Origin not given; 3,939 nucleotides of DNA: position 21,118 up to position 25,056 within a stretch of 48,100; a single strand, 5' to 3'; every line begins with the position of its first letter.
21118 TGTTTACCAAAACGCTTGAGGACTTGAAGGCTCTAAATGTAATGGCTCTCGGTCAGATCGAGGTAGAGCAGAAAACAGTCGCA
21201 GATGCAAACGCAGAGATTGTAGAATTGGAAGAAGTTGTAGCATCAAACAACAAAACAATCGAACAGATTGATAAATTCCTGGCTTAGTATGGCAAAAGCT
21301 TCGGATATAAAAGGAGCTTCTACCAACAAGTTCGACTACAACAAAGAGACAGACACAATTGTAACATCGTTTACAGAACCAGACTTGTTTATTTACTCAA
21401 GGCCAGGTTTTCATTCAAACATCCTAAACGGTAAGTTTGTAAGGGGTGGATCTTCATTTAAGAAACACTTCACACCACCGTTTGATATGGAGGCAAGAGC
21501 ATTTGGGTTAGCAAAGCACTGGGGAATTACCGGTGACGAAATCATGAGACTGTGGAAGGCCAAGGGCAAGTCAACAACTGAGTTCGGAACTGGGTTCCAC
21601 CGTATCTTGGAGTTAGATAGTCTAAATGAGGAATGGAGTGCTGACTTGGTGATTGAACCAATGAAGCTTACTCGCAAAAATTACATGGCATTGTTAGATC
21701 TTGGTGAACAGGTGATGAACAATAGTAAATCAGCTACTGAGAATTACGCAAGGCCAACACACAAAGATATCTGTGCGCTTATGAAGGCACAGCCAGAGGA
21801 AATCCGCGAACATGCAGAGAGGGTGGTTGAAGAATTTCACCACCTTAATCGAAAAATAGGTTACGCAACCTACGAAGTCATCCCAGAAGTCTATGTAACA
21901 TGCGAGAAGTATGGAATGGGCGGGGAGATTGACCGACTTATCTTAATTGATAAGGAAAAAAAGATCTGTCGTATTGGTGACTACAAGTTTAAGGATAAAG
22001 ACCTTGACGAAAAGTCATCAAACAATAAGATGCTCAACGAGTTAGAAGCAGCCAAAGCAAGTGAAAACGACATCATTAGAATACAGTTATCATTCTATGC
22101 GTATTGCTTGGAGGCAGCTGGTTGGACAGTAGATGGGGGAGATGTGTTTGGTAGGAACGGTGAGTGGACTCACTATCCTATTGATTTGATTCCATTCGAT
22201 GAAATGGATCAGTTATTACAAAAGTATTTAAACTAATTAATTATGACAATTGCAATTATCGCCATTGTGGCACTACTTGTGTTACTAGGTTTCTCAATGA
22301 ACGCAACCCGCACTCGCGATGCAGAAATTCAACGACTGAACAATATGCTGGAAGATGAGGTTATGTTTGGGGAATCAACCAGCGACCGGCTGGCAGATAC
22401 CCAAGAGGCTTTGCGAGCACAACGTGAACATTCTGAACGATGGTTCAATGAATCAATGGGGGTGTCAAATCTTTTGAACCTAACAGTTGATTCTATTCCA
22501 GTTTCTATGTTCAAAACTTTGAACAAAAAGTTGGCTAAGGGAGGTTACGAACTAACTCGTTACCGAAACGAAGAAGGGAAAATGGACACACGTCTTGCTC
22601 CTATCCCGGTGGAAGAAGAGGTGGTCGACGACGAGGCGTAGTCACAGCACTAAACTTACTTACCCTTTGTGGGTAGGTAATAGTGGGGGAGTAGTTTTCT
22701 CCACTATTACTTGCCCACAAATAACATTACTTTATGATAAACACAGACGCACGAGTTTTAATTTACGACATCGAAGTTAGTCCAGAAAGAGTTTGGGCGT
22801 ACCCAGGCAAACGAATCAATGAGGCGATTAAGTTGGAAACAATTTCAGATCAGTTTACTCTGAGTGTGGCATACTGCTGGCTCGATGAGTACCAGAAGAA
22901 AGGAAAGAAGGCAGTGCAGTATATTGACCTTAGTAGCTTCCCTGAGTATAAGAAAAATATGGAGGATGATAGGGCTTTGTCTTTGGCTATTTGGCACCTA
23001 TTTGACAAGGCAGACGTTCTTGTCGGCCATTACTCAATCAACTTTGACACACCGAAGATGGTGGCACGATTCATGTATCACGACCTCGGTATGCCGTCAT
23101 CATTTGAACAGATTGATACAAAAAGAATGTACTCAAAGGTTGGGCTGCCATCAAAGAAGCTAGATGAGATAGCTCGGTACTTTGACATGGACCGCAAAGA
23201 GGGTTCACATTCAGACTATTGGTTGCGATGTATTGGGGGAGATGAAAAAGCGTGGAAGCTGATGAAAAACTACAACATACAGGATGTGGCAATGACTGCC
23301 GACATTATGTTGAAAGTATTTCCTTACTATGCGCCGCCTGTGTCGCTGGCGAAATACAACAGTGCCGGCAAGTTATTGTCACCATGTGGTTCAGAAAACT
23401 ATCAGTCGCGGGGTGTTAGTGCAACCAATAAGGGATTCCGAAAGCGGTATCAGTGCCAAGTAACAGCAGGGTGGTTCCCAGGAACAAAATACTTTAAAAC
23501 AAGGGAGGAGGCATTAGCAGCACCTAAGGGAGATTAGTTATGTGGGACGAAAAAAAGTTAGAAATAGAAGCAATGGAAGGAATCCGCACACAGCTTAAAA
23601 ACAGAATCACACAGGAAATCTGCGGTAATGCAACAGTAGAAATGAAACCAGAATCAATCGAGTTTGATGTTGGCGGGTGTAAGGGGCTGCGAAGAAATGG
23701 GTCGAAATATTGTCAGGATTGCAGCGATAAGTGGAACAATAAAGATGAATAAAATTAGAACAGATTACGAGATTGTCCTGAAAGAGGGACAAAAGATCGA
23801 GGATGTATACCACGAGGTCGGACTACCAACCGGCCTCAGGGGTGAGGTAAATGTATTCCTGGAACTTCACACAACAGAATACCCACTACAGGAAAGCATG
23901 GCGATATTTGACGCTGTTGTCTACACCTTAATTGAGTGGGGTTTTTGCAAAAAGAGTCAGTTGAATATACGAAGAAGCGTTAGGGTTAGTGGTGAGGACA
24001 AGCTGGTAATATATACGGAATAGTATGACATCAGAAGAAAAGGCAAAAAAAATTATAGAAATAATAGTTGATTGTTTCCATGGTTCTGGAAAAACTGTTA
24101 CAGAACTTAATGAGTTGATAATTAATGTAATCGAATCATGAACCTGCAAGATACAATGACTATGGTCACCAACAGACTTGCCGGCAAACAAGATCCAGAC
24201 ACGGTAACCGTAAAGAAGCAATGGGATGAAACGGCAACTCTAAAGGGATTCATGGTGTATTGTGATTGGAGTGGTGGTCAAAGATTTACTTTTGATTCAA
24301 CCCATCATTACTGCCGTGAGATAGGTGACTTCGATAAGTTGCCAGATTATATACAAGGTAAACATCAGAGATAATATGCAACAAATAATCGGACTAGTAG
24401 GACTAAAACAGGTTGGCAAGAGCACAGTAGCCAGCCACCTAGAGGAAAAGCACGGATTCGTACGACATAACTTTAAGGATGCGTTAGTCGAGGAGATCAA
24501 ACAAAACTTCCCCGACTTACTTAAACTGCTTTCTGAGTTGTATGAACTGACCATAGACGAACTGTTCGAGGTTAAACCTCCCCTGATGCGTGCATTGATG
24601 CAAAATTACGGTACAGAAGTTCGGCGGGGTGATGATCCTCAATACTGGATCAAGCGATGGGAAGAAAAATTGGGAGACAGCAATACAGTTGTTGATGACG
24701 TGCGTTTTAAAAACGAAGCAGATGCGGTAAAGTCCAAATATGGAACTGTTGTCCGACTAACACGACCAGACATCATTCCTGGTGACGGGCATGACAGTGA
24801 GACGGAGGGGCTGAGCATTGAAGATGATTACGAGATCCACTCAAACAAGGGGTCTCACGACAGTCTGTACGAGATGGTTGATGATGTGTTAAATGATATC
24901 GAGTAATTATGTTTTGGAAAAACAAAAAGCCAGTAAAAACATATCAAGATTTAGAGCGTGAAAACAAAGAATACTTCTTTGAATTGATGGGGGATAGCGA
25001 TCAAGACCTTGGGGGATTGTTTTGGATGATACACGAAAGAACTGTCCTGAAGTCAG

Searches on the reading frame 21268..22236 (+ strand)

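Call 41: search_protein_families(library=pfam, proteins=[window:21268-22236:+], max_evalue=0.001)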
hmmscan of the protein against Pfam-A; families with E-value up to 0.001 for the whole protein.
window:21268-22236:+ (322 aa): 1 family
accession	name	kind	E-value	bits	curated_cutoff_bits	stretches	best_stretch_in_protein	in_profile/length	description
PF12705.13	PDDEXK_1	-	7.9e-07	29.7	22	1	101-285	33-173/247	PD-(D/E)XK nuclease superfamily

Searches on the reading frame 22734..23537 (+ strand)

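Call 42: search_protein_families(library=pfam, proteins=[window:22734-23537:+], max_evalue=0.001)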
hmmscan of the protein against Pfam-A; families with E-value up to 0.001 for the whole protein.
window:22734-23537:+ (267 aa): 1 family
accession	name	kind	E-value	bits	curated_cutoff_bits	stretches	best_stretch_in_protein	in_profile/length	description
PF13482.12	RNase_H_2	-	2.7e-10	40.9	22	1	65-192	26-161/165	RNase_H superfamily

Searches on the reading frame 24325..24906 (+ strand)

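Call 42: search_protein_families(library=pfam, proteins=[window:24325-24906:+], max_evalue=0.001)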
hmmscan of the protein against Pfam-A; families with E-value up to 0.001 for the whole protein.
window:24325-24906:+ (193 aa): 3 families
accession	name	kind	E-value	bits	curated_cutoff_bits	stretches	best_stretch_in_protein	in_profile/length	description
PF21448.3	DNMK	-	1.1e-12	48.5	27.1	1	88-183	130-231/232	Deoxynucleotide monophosphate kinase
PF13238.12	AAA_18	-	6e-05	23.9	29.4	1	22-146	1-98/128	AAA domain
PF13173.12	AAA_14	-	0.0001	22.8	27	1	20-84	3-75/129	AAA domain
